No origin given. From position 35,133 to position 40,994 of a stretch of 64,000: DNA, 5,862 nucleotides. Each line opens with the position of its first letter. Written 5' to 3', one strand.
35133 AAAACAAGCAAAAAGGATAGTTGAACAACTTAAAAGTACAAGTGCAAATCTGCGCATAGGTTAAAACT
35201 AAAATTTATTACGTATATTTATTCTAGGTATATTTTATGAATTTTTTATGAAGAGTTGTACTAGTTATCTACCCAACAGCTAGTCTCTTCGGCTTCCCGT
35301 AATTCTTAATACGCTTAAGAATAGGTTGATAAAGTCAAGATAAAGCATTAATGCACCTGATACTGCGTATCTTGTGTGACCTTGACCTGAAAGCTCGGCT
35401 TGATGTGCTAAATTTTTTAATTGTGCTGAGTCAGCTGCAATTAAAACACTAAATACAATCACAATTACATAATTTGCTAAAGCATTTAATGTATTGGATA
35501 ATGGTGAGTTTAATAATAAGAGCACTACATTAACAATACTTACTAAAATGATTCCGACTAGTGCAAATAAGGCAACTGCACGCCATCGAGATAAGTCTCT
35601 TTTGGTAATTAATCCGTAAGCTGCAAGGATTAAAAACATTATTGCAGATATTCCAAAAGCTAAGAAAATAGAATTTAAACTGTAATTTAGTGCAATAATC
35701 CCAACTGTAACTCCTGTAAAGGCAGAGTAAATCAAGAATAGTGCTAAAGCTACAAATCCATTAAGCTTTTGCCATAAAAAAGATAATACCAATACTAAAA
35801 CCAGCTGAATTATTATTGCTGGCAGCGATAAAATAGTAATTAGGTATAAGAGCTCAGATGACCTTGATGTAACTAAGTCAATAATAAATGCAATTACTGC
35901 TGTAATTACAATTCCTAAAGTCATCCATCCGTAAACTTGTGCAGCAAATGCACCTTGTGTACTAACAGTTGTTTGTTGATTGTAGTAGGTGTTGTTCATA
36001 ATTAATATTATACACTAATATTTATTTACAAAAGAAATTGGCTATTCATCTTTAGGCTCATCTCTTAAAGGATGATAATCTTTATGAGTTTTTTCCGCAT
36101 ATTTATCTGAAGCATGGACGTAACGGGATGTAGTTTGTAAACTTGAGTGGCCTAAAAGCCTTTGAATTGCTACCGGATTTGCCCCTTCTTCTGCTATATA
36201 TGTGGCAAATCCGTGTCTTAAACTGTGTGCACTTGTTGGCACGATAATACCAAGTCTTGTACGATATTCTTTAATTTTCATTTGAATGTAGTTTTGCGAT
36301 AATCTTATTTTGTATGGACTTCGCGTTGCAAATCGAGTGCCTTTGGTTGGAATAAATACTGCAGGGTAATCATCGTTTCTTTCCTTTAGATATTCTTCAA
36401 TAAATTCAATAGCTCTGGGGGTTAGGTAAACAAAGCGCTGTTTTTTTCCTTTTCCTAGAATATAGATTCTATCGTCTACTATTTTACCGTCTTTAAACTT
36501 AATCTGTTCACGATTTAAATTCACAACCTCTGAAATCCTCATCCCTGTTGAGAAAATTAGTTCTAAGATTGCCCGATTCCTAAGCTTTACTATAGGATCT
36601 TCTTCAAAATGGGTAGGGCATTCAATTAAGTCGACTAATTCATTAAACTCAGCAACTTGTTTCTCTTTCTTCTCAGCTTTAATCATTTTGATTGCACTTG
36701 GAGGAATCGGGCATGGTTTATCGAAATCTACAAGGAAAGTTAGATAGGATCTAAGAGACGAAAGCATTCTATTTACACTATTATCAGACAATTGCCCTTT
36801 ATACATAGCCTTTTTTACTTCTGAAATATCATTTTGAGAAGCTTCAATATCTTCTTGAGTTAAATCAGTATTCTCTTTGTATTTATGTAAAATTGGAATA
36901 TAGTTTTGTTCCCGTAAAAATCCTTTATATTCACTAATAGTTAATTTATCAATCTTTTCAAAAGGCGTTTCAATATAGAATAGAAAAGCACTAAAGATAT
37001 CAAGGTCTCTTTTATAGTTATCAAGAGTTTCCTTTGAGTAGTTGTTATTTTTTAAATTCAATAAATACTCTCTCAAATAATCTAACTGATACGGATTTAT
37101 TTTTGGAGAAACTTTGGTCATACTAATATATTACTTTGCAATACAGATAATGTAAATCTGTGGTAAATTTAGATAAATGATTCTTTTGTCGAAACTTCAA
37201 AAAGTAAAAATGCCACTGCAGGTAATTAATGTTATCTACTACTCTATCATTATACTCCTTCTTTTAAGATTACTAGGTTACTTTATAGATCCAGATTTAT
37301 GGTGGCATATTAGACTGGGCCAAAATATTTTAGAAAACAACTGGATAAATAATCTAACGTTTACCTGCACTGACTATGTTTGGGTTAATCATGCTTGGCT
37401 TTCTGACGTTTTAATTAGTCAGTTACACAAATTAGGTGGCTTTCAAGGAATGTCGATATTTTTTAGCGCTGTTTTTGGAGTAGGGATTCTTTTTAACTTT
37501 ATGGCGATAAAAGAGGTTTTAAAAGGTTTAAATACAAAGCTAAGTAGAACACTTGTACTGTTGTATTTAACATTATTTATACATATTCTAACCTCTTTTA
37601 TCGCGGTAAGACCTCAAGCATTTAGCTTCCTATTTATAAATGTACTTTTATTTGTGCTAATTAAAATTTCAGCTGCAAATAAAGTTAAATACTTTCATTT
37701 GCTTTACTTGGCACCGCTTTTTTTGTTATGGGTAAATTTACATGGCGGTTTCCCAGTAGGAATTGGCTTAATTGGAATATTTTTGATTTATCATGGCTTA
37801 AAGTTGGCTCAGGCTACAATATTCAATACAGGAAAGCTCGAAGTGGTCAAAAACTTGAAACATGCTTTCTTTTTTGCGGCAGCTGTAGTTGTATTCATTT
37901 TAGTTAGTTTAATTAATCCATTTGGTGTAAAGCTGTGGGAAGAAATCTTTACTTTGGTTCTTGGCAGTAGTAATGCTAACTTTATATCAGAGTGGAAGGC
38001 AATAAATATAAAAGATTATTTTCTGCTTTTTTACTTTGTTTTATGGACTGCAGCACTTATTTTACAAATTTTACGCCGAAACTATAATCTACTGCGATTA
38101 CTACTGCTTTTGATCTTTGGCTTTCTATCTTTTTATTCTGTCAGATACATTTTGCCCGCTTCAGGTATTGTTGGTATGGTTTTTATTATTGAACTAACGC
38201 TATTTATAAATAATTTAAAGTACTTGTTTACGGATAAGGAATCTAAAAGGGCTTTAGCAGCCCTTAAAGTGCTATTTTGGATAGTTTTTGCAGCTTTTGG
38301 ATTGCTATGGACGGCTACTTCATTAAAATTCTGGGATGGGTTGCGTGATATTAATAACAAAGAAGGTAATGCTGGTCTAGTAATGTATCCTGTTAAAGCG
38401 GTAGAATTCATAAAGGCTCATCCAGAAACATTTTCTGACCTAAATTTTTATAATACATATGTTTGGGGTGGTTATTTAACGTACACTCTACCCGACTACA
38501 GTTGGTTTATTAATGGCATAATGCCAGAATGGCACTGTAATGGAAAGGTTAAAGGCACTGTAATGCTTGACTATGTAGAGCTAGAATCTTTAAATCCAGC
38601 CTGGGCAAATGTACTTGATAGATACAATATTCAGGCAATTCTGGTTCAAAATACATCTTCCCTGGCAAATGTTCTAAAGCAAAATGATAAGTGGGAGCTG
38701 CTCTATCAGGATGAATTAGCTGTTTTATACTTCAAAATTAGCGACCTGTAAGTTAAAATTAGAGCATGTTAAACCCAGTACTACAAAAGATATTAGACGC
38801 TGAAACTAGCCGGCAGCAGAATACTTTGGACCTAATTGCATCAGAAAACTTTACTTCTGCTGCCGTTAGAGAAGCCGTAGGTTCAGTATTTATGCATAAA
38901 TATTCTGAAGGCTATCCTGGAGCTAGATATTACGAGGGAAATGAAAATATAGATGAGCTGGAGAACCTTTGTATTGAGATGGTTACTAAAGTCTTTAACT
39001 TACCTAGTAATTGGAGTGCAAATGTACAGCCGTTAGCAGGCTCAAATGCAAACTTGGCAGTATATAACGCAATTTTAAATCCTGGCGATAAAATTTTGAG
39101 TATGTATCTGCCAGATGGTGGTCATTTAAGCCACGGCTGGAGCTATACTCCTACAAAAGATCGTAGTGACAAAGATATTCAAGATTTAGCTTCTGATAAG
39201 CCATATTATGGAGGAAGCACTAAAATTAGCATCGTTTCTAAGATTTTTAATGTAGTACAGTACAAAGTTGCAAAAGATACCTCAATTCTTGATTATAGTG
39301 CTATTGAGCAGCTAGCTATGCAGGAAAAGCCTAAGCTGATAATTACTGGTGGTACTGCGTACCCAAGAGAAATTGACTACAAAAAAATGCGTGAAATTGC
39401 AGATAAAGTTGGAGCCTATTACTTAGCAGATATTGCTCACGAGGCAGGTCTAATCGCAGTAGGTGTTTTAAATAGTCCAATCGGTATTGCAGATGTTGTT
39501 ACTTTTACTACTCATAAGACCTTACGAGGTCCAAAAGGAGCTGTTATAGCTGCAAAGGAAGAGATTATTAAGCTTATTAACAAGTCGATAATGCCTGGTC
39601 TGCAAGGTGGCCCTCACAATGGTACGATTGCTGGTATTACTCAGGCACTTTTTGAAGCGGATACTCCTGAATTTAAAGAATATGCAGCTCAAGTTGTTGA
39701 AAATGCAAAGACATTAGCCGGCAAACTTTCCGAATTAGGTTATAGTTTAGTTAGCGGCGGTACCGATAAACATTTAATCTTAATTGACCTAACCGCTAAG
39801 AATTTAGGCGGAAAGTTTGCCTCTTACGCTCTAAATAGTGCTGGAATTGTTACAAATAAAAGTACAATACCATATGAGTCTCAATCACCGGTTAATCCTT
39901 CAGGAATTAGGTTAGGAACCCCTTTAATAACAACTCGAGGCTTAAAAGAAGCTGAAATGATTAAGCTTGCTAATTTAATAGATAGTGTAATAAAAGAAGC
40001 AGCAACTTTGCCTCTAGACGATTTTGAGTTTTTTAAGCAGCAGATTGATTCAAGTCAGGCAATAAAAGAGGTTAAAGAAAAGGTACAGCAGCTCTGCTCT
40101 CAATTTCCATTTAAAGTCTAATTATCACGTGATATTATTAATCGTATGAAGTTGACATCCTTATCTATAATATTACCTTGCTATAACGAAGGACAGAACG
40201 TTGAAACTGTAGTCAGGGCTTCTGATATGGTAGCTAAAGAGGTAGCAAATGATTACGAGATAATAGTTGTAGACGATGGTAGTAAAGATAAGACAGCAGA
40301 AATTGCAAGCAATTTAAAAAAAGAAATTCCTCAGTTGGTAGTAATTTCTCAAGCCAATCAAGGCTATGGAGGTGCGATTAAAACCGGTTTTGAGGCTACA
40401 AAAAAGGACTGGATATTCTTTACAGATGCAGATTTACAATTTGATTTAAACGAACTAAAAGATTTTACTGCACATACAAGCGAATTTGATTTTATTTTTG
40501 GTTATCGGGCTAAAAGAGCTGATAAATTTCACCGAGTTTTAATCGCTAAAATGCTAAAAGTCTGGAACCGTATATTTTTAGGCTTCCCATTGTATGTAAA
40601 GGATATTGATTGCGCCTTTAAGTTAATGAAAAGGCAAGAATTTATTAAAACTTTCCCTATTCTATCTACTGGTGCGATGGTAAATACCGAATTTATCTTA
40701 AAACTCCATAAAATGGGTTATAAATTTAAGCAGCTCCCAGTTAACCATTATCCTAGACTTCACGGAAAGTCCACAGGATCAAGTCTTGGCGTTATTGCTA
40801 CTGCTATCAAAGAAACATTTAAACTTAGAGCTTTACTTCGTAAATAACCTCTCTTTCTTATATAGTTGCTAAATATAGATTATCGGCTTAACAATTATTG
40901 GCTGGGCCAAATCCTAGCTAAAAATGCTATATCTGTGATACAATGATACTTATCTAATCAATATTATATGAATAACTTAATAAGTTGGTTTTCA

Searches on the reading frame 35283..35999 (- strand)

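Call 51: search_protein_families(library=pfam, proteins=[window:35283-35999:-], max_evalue=0.001)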
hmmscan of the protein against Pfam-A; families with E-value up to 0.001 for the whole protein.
window:35283-35999:- (239 aa): 3 families
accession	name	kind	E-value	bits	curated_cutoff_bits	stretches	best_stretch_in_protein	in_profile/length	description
PF01027.25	Bax1-I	-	4e-39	135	34.1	1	18-233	3-206/207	Inhibitor of apoptosis-promoting Bax1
PF12811.12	BaxI_1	-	8.6e-09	35.8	26.2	1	27-233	33-227/233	Bax inhibitor 1 like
PF19529.4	DUF6057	-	0.00097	18.6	29.8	0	14-167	58-213/569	Family of unknown function (DUF6057)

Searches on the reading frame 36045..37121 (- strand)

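Call 51: search_protein_families(library=pfam, proteins=[window:36045-37121:-], max_evalue=0.001)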
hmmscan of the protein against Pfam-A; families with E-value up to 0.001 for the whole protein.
window:36045-37121:- (359 aa): 3 families
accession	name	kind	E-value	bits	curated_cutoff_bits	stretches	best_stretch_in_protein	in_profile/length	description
PF00589.27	Phage_integrase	-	1.3e-31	110.1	27.1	1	177-339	19-170/172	Phage integrase family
PF02899.23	Phage_int_SAM_1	-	5.8e-10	39.7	22.3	1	93-131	42-80/83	Phage integrase, N-terminal SAM-like domain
PF13102.12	Phage_int_SAM_5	-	0.0009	20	22.3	0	13-126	3-78/98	Phage integrase SAM-like domain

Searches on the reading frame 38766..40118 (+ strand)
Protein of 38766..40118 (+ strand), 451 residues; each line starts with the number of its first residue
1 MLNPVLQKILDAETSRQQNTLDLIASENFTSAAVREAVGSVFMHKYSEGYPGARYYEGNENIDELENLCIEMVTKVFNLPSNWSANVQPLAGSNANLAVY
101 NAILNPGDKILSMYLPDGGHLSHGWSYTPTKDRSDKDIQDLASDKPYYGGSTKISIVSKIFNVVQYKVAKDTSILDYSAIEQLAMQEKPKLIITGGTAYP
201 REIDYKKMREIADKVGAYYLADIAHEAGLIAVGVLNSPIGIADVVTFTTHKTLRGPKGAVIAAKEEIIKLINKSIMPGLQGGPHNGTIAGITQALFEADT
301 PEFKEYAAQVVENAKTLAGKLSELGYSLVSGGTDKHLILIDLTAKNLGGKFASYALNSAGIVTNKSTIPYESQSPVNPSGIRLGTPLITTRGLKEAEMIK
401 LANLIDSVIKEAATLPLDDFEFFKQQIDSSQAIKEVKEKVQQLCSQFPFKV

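Call 51: search_protein_families(library=pfam, proteins=[window:38766-40118:+], max_evalue=0.001)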
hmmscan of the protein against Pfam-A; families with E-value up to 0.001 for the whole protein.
window:38766-40118:+ (451 aa): 2 families
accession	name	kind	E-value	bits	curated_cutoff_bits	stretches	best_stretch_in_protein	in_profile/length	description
PF00464.25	SHMT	-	2.3e-144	481.4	27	2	151-405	132-399/399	Serine hydroxymethyltransferase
PF00155.27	Aminotran_1_2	-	5e-08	33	19.7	1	142-394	95-355/361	Aminotransferase class I and II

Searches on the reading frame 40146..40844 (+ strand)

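Call 51: search_protein_families(library=pfam, proteins=[window:40146-40844:+], max_evalue=0.001)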
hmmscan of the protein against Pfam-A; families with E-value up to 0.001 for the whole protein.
window:40146-40844:+ (233 aa): 4 families
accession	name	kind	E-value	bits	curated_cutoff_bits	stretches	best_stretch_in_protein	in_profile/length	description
PF00535.33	Glycos_transf_2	-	3.8e-26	92.4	23.3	1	7-129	1-123/168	Glycosyl transferase family 2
PF13641.12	Glyco_tranf_2_3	-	1.4e-07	32.2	27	1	6-96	3-96/230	Glycosyltransferase like family 2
PF10111.15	Glyco_tranf_2_2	-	8.7e-07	29.1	27.3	1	7-102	1-97/276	Glycosyltransferase like family 2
PF13704.12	Glyco_tranf_2_4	-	0.00019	22.3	27.5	1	38-96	21-81/98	Glycosyl transferase family 2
